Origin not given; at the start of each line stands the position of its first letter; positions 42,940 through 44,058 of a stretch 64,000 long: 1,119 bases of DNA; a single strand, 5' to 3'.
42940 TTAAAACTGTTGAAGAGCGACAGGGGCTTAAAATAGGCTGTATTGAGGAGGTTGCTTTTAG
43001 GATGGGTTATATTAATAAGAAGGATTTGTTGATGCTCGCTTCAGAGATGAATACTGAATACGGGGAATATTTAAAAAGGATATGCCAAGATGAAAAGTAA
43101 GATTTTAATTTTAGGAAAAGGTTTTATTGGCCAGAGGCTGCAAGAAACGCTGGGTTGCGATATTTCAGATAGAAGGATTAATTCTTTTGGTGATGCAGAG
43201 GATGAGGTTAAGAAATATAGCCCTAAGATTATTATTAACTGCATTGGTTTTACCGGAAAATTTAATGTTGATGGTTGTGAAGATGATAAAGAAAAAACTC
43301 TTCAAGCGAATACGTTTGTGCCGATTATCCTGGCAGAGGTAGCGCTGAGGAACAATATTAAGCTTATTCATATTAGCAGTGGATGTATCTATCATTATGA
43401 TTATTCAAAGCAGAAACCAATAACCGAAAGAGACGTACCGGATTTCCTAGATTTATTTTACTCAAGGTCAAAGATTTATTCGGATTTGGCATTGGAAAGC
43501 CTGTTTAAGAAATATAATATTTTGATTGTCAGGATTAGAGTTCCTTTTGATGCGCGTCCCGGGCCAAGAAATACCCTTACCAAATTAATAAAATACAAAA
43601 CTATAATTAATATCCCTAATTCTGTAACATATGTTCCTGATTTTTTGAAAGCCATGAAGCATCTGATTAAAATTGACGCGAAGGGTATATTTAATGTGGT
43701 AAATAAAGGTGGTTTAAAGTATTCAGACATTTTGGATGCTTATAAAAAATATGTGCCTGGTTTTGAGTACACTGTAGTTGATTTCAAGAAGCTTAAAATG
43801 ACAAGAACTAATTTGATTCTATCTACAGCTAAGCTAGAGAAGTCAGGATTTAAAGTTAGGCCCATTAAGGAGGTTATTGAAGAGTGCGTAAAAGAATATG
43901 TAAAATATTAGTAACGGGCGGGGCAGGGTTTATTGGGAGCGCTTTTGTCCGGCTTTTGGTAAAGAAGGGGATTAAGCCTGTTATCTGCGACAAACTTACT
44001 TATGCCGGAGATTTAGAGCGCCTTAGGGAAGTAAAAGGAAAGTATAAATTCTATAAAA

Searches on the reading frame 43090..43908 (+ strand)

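Call 42: search_protein_families(library=pfam, proteins=[window:43090-43908:+], max_evalue=0.00001)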
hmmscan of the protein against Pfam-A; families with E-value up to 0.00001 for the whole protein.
window:43090-43908:+ (273 aa): 2 families
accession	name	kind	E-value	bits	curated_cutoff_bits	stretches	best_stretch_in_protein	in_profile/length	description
PF04321.23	RmlD_sub_bind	-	5.5e-13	49.1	27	1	20-162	27-159/287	RmlD substrate binding domain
PF01370.27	Epimerase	-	1.2e-08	35.1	20.9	1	23-155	48-175/240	NAD dependent epimerase/dehydratase family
